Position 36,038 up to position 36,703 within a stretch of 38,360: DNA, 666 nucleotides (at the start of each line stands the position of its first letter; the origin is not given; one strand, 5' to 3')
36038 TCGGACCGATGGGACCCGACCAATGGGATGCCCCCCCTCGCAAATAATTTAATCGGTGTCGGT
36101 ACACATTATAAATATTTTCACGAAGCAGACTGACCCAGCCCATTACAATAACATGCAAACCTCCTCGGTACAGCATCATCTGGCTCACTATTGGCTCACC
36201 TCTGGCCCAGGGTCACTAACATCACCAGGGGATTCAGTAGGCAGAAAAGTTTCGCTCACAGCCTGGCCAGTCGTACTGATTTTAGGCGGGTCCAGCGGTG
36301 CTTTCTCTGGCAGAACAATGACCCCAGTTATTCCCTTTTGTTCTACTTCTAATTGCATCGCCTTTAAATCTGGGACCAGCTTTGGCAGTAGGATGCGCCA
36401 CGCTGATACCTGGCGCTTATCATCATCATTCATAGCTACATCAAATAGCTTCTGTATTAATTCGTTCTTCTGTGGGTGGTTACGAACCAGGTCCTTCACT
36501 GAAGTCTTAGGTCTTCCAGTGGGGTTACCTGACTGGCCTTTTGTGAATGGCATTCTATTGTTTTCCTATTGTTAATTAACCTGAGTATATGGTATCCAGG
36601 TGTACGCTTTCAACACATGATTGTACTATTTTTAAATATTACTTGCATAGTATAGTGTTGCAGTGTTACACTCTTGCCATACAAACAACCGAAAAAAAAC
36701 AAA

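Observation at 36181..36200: A third copy of the att-arm double-octamer sits on the opposite strand at the end of the TerS-like gene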

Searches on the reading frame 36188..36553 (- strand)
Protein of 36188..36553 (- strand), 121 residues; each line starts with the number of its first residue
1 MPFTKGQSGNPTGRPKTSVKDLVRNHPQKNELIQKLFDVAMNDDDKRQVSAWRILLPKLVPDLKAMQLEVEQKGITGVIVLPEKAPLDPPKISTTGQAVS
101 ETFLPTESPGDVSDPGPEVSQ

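Call 7: search_protein_families(library=phrogs, proteins=[window:36188-36553:-], max_evalue=0.01)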
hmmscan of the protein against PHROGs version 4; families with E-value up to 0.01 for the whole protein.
window:36188-36553:- (121 aa): 2 families
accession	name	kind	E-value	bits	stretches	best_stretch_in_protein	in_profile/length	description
phrog_26239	-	unknown function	0.00039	21.8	1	3-60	21-73/146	-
phrog_4114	-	unknown function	0.00098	20.1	1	3-20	10-27/123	-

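Call 23: search_protein_families(library=pfam, proteins=[window:36188-36553:-], max_evalue=0.01)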
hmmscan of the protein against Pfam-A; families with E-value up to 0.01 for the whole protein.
window:36188-36553:- (121 aa): 1 family
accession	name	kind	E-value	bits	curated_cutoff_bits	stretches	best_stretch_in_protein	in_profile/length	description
PF18932.5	DUF5681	-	2.2e-08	35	27.5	1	3-61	5-55/77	Family of unknown function (DUF5681)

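Call 24: find_related_loci(query=window:36188-36553:-, collection=viral_contigs, flank=3000)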
Query window:36188-36553:- (121 aa) in viral_contigs; peptide patterns used: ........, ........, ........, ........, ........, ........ (x = any residue, [..] = any of these).
62 stretches matched a pattern; 12 encode a relative of the query (tblastn E <= 1e-3); 12 distinct loci.
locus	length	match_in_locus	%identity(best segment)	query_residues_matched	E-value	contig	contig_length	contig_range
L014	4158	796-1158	98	1-121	2e-76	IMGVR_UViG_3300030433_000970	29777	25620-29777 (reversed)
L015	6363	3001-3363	98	1-121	2e-76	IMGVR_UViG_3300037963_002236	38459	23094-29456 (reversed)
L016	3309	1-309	100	19-121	2e-65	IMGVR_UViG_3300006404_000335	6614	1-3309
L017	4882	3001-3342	79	1-114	6e-59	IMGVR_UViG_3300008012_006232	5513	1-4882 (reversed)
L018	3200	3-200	100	56-121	2e-38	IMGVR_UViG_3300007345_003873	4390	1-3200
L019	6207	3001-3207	42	1-61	2e-11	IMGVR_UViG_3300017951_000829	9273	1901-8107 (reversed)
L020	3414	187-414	36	1-68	1e-8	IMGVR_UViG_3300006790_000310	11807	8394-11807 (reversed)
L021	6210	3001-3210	38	1-66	2e-7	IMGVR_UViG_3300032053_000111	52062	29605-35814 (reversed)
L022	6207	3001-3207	34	1-61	4e-7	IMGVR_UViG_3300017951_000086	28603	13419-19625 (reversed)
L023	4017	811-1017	34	1-61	4e-7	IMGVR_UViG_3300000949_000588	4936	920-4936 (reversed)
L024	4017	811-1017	34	1-61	4e-7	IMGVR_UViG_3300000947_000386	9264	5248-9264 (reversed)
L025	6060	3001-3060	75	1-20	1e-5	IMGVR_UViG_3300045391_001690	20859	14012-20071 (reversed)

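Call 38: search_solved_structures(query=window:36188-36553:-, max_evalue=1)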
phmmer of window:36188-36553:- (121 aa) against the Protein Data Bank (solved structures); distinct sequences matched with E-value up to 1: 3.
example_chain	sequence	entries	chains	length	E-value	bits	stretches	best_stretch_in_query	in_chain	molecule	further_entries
4oby_A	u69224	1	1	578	0.099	16.3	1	28-80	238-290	Arginine--tRNA ligase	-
5yym_A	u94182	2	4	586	0.1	16.3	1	28-80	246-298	Arginine--tRNA ligase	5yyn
5b63_A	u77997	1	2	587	0.1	16.3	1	28-80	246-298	Arginine--tRNA ligase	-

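Call 44: find_homologous_proteins(query=window:36188-36553:-, max_evalue=1e-10)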
Query window:36188-36553:- (121 aa): 56 proteins with E <= 1e-10 among 71 candidates.
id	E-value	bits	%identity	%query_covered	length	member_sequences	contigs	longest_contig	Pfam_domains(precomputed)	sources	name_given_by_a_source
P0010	6.5e-71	254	98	100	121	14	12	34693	PF18932.6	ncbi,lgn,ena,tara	tara:strand:- start:4899 stop:5264 length:366 start_codon:yes stop_codon:yes gene_type:complete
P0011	2.7e-53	197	83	93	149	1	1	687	PF18932.6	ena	-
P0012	5.5e-53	196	84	93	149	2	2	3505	PF18932.6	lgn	-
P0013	6.9e-52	193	80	92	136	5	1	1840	PF18932.6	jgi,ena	-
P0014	1.2e-51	192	79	98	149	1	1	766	PF18932.6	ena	-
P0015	1.3e-51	192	81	92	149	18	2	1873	PF18932.6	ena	-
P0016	1.1e-50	189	77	94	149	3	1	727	PF18932.6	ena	-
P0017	1.4e-50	189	75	99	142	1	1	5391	PF18932.6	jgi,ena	jgi:hypothetical protein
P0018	2.4e-50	188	79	97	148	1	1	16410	PF18932.6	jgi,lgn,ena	-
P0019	5.6e-50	187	78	98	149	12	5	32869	PF18932.6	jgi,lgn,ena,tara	tara:strand:+ start:571 stop:1020 length:450 start_codon:yes stop_codon:yes gene_type:complete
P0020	9.8e-50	186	74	99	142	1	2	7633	PF18932.6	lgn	-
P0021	1.0e-49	186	74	99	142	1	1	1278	PF18932.6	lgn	-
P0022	1.4e-49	185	73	99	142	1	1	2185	PF18932.6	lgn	-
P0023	1.8e-49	185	81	92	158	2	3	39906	PF18932.6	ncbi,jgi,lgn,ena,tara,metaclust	tara:strand:- start:14263 stop:14739 length:477 start_codon:yes stop_codon:yes gene_type:complete|me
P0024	4.2e-49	184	81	92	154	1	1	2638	PF18932.6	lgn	-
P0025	4.7e-49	184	79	95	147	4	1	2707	PF18932.6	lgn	-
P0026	5.3e-49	183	74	97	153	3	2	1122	PF18932.6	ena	-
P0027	6.2e-49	183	76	97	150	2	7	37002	PF18932.6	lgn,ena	-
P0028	9.1e-49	183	72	97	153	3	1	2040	PF18932.6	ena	-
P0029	1.1e-48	182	82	86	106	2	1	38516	PF18932.6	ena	-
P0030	2.9e-48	181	80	92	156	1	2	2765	PF18932.6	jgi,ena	jgi:hypothetical protein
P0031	4.7e-48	180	77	94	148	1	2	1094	PF18932.6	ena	-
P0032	6.6e-48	180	75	98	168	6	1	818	PF18932.6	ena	-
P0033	1.1e-47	179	75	98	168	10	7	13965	PF18932.6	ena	-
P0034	2.9e-47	178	78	91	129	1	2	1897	PF18932.6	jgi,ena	-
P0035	4.6e-47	177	76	95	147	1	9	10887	PF18932.6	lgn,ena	-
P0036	5.4e-47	177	73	94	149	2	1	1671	PF18932.6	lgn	-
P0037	1.5e-46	175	74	98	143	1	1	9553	PF18932.6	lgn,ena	-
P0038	1.7e-46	175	76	96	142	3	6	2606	PF18932.6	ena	-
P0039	2.0e-46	175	76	95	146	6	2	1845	PF18932.6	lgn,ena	-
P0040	3.9e-46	174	75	93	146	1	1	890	PF18932.6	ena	-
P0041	4.4e-46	174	81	85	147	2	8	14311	PF18932.6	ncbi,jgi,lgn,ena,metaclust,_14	metaclust:\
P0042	6.0e-46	174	76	90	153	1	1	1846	PF18932.6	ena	-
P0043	6.3e-46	173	72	98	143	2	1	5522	PF18932.6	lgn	-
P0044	6.4e-46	173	79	86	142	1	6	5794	PF18932.6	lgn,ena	-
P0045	6.8e-46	173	73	94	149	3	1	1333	PF18932.6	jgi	-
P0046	1.1e-45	173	79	85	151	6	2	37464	PF18932.6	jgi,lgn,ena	-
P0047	1.1e-45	173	72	98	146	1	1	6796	PF18932.6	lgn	-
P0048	1.2e-45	173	75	93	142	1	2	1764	PF18932.6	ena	-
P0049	7.8e-45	170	74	93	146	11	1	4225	PF18932.6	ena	-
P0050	2.0e-44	169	71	98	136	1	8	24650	PF18932.6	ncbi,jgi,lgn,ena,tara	jgi:hypothetical protein|tara:strand:+ start:1103 stop:1513 length:411 start_codon:yes stop_codon:ye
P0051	2.8e-44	168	72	95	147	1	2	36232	PF18932.6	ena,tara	tara:strand:+ start:3586 stop:4029 length:444 start_codon:yes stop_codon:yes gene_type:complete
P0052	1.3e-43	166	71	93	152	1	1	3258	PF18932.6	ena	-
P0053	1.6e-43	166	76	86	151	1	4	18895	PF18932.6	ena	-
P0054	6.1e-43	164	73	90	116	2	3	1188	PF18932.6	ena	-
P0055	1.1e-42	163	75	83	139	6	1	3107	PF18932.6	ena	-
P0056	2.5e-42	162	68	98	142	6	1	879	PF18932.6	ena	-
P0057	2.5e-42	162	76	83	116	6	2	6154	PF18932.6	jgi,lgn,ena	-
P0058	7.2e-42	160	71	94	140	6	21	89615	PF18932.6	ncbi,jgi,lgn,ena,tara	tara:strand:- start:956 stop:1378 length:423 start_codon:yes stop_codon:yes gene_type:complete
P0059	1.1e-41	160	77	80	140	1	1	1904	PF18932.6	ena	-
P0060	1.3e-40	156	64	98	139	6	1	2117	PF18932.6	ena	-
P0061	8.7e-40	154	67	94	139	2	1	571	PF18932.6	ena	-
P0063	2.4e-25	107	56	83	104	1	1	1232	PF18932.6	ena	-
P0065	1.4e-16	79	52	68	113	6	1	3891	PF18932.6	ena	-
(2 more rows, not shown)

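Call 45: find_encoding_contigs(protein=P0058, flank=10000, max_places=4)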
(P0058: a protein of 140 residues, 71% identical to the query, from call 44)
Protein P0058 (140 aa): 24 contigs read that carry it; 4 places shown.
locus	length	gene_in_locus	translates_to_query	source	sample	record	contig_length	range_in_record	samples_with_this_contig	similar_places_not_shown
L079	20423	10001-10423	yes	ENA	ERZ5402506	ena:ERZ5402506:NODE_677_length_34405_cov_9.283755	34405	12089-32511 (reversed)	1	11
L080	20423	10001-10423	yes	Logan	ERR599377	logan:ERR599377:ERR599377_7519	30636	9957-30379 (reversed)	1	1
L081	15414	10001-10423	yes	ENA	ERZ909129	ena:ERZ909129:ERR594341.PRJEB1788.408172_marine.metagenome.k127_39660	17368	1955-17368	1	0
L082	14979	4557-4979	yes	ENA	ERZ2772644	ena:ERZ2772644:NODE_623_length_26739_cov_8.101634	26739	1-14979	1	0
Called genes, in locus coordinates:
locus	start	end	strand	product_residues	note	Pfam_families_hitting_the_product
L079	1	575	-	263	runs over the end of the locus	PF12844:HTH_19 (faint), PF01381:HTH_3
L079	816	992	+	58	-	PF12728:HTH_17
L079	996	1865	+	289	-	PF12705:PDDEXK_1 (weak)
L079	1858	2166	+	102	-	-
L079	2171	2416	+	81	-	-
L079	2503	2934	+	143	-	-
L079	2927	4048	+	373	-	-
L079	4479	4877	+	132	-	PF11645:PDDEXK_5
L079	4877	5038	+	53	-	-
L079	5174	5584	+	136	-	-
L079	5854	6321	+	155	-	-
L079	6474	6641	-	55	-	-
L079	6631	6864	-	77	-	-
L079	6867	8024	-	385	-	PF00589:Phage_integrase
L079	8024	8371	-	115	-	-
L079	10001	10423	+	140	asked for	PF18932:DUF5681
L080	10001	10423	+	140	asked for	PF18932:DUF5681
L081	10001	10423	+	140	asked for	PF18932:DUF5681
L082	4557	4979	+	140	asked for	PF18932:DUF5681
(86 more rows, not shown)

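Call 59: search_dna_similar(query=window:36188-36553:-, collection=phages, mode=protein, max_rows=15, max_evalue=0.001)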
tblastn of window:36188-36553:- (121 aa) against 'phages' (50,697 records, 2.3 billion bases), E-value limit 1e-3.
No match.

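Call 87: search_protein_families(library=ncbifam, proteins=[window:36188-36553:-], max_evalue=0.01)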
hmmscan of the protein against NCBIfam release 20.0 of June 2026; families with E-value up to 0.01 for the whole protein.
window:36188-36553:- (121 aa): 0 families

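Call 91: predict_structure(alignment_id=A3)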
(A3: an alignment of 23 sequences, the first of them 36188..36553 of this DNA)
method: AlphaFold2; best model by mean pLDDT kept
length: 121 residues; sequences in the alignment: 23
mean_pLDDT: 57.0   pTM: 0.28
mean pLDDT of the five models: 57.0, 56.5, 55.1, 51.1, 47.6
residues with pLDDT >= 90: 0; 70-90: 28; 50-70: 46; < 50: 47
segments of 3 or more residues with pLDDT < 50: 73-78, 88-121
pLDDT, mean of each block of 10 residues (from residue 1): 52 58 63 80 83 76 55 49 50 41 39 40 37
secondary structure, 60 per line:
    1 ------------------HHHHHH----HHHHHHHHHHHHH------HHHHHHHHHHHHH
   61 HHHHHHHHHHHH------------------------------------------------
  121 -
elements in order: H19-24 H29-41 H48-72
